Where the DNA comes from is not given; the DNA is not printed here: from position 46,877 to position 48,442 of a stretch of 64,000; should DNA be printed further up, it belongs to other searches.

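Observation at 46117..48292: Adjacent membrane histidine-kinase paralogues with reciprocal defects (H-box only vs ATPase-motifs only)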

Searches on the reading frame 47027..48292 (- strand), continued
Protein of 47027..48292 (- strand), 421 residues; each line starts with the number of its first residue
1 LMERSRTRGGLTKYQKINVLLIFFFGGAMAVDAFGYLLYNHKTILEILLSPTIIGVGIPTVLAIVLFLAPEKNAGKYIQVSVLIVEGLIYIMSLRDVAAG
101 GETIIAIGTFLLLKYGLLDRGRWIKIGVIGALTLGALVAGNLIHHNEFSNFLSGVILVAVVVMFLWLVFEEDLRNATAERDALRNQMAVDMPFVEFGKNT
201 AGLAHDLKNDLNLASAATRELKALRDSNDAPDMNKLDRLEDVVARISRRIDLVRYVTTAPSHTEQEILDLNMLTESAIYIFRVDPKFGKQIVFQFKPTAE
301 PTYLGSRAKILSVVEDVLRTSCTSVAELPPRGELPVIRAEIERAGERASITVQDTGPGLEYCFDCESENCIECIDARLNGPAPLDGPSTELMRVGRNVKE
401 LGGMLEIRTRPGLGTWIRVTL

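Call 26: search_protein_representatives(alignment_id=A1)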
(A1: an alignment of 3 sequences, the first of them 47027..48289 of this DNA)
Query: 3 sequences, 420 profile positions. Proteins with E-value up to 0.001 (for the whole library): 821; up to 1e-10: 124; up to 1e-30: 26. The best 150 are listed.
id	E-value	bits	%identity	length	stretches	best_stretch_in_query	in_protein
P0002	4.6e-233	789.8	-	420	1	1-420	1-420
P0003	1.8e-214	728.6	-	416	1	1-420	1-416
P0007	2.9e-81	289.7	-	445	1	7-419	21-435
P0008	3.6e-68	246.6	-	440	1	3-412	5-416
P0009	2.4e-54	201.0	-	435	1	11-383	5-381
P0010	2.3e-49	184.6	-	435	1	53-415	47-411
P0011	4.4e-49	183.7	-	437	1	21-419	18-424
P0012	8.0e-49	182.9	-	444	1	11-410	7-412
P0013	1.5e-48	181.9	-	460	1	39-415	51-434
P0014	1.4e-44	168.9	-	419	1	54-415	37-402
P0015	1.7e-44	168.6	-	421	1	56-418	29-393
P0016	2.3e-42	161.6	-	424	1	31-417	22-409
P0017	3.3e-42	161.1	-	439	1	170-415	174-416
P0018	4.5e-42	160.6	-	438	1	52-416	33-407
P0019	2.2e-39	151.8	-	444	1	186-419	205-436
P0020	7.0e-39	150.1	-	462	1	186-418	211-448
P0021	2.6e-38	148.2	-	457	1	20-419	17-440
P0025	4.7e-34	134.2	-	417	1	25-416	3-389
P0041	9.7e-28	113.4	-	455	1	180-420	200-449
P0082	6.4e-19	84.3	-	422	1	184-323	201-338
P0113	4.1e-13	65.2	-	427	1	165-318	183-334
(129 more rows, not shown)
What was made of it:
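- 47027..48292 (-): Gene A. A 420/421-aa membrane protein with about 5 hydrophobic helices in aa 1-168, a DHp-like region and a degenerate CA domain. It is a divergent member of a spirochaete Cys4-lid orphan kinase family. The profile search found 821 relatives with E<1e-3 and 124 with E<1e-10 (call 26).
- On Spirochaete Cys4-lid orphan kinase family (uncurated; defined here from call 26): 124 relatives with E<1e-10, most of them aligned end to end (call 26).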

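Call 31: find_encoding_contigs(protein=P0007, flank=6000, max_places=3)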
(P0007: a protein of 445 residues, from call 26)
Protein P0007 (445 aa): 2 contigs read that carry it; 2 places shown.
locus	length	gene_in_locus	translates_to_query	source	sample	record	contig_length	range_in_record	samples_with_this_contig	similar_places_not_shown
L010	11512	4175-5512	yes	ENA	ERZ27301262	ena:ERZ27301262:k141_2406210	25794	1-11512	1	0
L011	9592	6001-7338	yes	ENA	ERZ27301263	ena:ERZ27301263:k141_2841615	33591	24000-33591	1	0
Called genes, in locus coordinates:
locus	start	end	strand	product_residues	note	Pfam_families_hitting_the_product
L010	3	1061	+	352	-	?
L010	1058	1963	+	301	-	PF00491:Arginase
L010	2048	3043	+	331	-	PF00027:cNMP_binding, PF00990:GGDEF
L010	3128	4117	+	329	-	PF00027:cNMP_binding, PF00990:GGDEF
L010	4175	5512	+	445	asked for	PF02518:HATPase_c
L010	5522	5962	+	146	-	PF02681:DUF212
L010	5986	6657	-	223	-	PF27391:TP_0983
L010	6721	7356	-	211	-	PF08551:DUF1751 (weak), PF01694:Rhomboid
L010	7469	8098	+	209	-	PF01728:FtsJ, PF13847:Methyltransf_31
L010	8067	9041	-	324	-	PF00348:polyprenyl_synt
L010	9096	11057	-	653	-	PF01266:DAO (faint), PF07992:Pyr_redox_2, PF00070:Pyr_redox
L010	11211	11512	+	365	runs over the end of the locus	PF02424:ApbE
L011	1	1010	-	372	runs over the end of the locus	PF01966:HD (weak)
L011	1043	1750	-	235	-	PF01027:Bax1-I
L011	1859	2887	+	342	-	PF01979:Amidohydro_1 (weak), PF04909:Amidohydro_2 (weak)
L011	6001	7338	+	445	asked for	PF02518:HATPase_c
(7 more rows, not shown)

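Call 32: predict_structure(alignment_id=A1)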
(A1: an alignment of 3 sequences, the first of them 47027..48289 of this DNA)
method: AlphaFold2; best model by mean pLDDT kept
length: 420 residues; sequences in the alignment: 3
mean_pLDDT: 46.5   pTM: 0.24
mean pLDDT of the five models: 46.5, 46.2, 44.8, 42.1, 39.2
residues with pLDDT >= 90: 0; 70-90: 5; 50-70: 150; < 50: 265
segments of 3 or more residues with pLDDT < 50: 1-8, 73-80, 83-126, 138-143, 145-150, 169-201, 250-342, 356-406, 408-413
pLDDT, mean of each block of 10 residues (from residue 1): 46 60 64 66 68 62 60 48 46 38 47 41 48 50 48 54 52 42 32 33 55 59 55 59 52 38 42 33 30 36 36 43 36 43 50 46 34 36 32 34 47 50
secondary structure, 60 per line:
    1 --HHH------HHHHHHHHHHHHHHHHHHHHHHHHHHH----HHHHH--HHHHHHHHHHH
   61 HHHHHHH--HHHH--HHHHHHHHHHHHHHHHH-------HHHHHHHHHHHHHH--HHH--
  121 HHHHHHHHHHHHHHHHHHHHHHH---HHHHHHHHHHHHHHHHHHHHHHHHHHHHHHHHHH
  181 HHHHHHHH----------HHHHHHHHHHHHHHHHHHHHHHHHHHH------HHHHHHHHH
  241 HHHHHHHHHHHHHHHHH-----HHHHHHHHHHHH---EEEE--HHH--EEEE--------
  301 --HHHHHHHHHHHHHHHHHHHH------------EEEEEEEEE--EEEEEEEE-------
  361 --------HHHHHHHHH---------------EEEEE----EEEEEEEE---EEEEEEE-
elements in order: H12-38 H43-47 H50-67 H70-73 H76-92 H100-113 H121-143 H147-188 H199-225 H232-257 H263-274 E278-281 E289-292 H303-322 E335-343 E346-353 H369-377 E393-397 E402-409 E413-419

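Call 35: find_encoding_contigs(protein=P0008, flank=5000, max_places=2)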
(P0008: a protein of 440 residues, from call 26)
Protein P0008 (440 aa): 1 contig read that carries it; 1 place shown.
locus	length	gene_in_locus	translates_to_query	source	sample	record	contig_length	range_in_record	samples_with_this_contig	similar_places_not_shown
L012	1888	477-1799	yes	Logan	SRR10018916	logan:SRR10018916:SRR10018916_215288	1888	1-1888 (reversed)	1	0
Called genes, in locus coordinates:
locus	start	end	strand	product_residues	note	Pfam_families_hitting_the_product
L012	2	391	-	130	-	?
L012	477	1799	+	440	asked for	PF02518:HATPase_c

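Call 37: find_encoding_contigs(protein=P0017, flank=5000, max_places=2)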
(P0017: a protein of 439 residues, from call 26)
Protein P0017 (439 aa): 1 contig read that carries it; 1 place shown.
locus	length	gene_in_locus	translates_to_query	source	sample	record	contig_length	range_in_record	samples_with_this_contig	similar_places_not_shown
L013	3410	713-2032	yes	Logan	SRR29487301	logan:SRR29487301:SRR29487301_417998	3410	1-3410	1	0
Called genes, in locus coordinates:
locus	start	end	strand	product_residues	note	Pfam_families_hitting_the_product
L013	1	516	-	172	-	?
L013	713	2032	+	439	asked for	PF02518:HATPase_c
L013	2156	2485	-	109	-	-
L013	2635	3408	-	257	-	?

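Call 38: list_cluster_members(proteins=[P0009, P0010, P0011, P0012, P0013, P0015, P0019, P0020, P0021, P0025])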
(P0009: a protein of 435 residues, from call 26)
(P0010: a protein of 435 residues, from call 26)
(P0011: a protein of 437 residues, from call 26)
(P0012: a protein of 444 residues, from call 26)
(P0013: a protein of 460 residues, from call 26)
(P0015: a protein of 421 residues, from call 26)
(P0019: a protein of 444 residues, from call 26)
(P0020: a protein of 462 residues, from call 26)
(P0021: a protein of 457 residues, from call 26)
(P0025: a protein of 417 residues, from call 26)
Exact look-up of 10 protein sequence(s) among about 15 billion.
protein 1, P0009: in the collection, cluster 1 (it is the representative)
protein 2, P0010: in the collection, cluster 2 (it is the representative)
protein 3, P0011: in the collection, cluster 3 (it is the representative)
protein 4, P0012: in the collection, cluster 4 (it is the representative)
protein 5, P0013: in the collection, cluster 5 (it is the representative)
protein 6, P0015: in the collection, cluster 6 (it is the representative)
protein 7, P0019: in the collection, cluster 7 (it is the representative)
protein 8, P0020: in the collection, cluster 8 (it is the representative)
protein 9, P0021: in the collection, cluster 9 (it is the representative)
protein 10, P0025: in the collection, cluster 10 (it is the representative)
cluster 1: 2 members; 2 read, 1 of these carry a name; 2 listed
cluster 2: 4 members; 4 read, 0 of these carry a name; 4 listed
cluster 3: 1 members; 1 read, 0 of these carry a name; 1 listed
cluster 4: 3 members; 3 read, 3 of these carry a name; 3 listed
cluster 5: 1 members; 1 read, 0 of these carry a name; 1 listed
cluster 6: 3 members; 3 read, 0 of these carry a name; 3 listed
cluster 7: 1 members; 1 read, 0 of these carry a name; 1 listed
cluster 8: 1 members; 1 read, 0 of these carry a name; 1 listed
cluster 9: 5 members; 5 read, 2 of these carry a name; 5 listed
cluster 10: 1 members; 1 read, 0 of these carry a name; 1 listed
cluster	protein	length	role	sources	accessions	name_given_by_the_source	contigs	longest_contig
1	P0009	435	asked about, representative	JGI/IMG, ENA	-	-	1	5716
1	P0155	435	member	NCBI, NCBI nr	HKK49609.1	MAG TPA: ATP-binding protein [Alkalispirochaeta sp.] | ATP-binding protein [Alkalispirochaeta sp.]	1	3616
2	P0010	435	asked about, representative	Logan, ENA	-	-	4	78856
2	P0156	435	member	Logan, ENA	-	-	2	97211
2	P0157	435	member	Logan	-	-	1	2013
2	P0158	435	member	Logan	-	-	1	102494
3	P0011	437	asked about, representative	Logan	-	-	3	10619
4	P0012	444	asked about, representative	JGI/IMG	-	signal transduction histidine kinase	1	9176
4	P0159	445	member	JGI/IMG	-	signal transduction histidine kinase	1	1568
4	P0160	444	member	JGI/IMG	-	signal transduction histidine kinase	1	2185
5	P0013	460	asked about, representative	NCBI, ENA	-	-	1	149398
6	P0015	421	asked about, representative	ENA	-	-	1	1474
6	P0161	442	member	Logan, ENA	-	-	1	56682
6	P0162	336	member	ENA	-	-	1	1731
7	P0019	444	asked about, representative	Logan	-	-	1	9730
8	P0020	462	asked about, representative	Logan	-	-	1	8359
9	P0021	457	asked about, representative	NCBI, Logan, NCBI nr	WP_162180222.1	sensor histidine kinase [Spirochaeta lutea] | HAMP domain-containing sensor histidine kinase [Spirochaeta lutea]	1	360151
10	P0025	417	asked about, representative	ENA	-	-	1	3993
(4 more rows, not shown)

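Call 39: find_encoding_contigs(protein=P0021, flank=5000, max_places=1)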
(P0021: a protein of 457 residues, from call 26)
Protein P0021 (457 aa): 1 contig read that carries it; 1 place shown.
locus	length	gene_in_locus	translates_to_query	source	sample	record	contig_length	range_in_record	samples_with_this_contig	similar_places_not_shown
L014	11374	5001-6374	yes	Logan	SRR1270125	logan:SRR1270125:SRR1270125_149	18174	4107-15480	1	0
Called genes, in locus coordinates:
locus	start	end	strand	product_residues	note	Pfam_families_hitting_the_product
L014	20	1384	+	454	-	PF02073:Peptidase_M29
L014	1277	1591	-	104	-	-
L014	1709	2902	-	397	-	PF00465:Fe-ADH, PF13685:Fe-ADH_2 (weak), PF25137:ADH_Fe_C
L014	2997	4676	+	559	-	PF01268:FTHFS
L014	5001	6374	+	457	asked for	PF02518:HATPase_c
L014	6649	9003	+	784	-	PF00403:HMA, PF00122:E1-E2_ATPase, PF00702:Hydrolase, PF08282:Hydrolase_3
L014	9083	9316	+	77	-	PF00403:HMA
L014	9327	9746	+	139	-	PF00376:MerR, PF13411:MerR_1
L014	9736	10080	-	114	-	-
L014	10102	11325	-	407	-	PF00999:Na_H_Exchanger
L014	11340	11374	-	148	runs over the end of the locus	PF00359:PTS_EIIA_2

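Call 40: find_encoding_contigs(protein=P0010, flank=5000, max_places=1)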
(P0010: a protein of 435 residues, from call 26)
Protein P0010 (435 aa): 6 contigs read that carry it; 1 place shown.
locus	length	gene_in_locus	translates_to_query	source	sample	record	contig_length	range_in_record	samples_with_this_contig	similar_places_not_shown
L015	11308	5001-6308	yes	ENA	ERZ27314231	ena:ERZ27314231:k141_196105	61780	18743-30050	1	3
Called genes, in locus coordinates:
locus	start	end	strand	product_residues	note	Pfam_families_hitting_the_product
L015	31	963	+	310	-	-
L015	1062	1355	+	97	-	-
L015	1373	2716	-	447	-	PF00919:UPF0004, PF04055:Radical_SAM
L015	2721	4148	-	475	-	PF00919:UPF0004, PF04055:Radical_SAM, PF01938:TRAM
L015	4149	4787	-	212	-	PF00970:FAD_binding_6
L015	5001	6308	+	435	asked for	PF02518:HATPase_c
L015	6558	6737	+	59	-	PF00584:SecE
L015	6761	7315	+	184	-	PF02357:NusG, PF00467:KOW (weak)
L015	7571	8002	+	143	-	PF03946:Ribosomal_L11_N, PF00298:Ribosomal_L11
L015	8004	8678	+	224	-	PF00687:Ribosomal_L1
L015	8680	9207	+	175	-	PF00466:Ribosomal_L10, PF27436:RL10_C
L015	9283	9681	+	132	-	PF16320:Ribosomal_L12_N, PF00542:Ribosomal_L12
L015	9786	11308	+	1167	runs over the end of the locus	PF04563:RNA_pol_Rpb2_1, PF04561:RNA_pol_Rpb2_2, PF04565:RNA_pol_Rpb2_3, PF10385:RNA_pol_Rpb2_45, PF00562:RNA_pol_Rpb2_6, PF04560:RNA_pol_Rpb2_7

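Call 41: find_encoding_contigs(protein=P0013, flank=5000, max_places=1)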
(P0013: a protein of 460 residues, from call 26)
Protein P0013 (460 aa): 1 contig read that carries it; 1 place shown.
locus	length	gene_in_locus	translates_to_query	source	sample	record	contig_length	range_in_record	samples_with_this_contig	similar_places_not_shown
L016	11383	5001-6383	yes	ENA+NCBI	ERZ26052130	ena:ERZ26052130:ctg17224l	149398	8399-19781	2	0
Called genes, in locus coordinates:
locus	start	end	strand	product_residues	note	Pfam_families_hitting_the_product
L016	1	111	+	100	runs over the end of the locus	PF00355:Rieske, PF13806:Rieske_2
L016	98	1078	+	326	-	PF01300:Sua5_yciO_yrdC, PF03481:Sua5_C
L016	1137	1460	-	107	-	-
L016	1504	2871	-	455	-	PF00919:UPF0004, PF04055:Radical_SAM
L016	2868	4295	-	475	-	PF00919:UPF0004, PF04055:Radical_SAM, PF01938:TRAM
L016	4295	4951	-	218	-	PF00970:FAD_binding_6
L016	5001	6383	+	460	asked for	PF02518:HATPase_c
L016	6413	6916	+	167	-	PF00258:Flavodoxin_1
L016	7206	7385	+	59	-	PF00584:SecE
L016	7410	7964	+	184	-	PF02357:NusG, PF00467:KOW (weak)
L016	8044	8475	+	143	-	PF03946:Ribosomal_L11_N, PF00298:Ribosomal_L11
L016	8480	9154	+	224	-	PF00687:Ribosomal_L1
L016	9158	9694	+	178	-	PF00466:Ribosomal_L10, PF27436:RL10_C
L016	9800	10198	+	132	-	PF16320:Ribosomal_L12_N, PF00542:Ribosomal_L12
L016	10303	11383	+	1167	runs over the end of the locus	PF04563:RNA_pol_Rpb2_1, PF04561:RNA_pol_Rpb2_2, PF04565:RNA_pol_Rpb2_3, PF10385:RNA_pol_Rpb2_45, PF00562:RNA_pol_Rpb2_6, PF04560:RNA_pol_Rpb2_7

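Call 43: find_encoding_contigs(protein=P0082, flank=5000, max_places=2)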
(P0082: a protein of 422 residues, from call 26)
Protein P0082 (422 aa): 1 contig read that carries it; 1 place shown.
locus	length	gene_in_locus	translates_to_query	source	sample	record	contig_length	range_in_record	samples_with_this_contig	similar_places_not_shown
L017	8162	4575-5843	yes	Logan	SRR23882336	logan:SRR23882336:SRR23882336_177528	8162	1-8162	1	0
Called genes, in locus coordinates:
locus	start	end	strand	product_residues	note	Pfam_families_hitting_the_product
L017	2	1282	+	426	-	?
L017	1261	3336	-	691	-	PF07695:7TMR-DISM_7TM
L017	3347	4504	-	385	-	PF00465:Fe-ADH, PF13685:Fe-ADH_2 (weak), PF25137:ADH_Fe_C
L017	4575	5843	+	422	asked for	-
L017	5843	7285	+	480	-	PF02518:HATPase_c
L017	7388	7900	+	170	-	PF08241:Methyltransf_11, PF08242:Methyltransf_12, PF13649:Methyltransf_25, PF13847:Methyltransf_31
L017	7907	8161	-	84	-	?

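Call 44: find_encoding_contigs(protein=P0113, flank=5000, max_places=2)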
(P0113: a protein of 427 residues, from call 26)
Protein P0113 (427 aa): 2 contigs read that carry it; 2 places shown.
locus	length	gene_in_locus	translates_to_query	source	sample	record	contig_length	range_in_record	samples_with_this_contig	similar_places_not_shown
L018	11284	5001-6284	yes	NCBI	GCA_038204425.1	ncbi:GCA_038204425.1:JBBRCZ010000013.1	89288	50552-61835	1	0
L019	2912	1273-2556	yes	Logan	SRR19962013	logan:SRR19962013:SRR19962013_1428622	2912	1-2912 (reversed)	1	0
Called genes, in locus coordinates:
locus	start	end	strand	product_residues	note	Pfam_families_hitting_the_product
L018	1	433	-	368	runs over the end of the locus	PF00990:GGDEF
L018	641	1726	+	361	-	PF01118:Semialdhyde_dh, PF02774:Semialdhyde_dhC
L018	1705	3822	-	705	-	PF07695:7TMR-DISM_7TM, PF00211:Guanylate_cyc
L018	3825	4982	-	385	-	PF00465:Fe-ADH, PF13685:Fe-ADH_2 (weak), PF25137:ADH_Fe_C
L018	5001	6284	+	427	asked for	-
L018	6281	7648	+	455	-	PF02518:HATPase_c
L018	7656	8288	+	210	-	-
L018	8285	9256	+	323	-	PF01497:Peripla_BP_2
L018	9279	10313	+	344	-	PF01032:FecCD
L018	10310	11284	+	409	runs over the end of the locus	PF00005:ABC_tran, PF02463:SMC_N (faint), PF13304:AAA_21 (faint), PF27219:MJ0874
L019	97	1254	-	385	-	PF00465:Fe-ADH, PF13685:Fe-ADH_2 (weak), PF25137:ADH_Fe_C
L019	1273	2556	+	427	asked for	-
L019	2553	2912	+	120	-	?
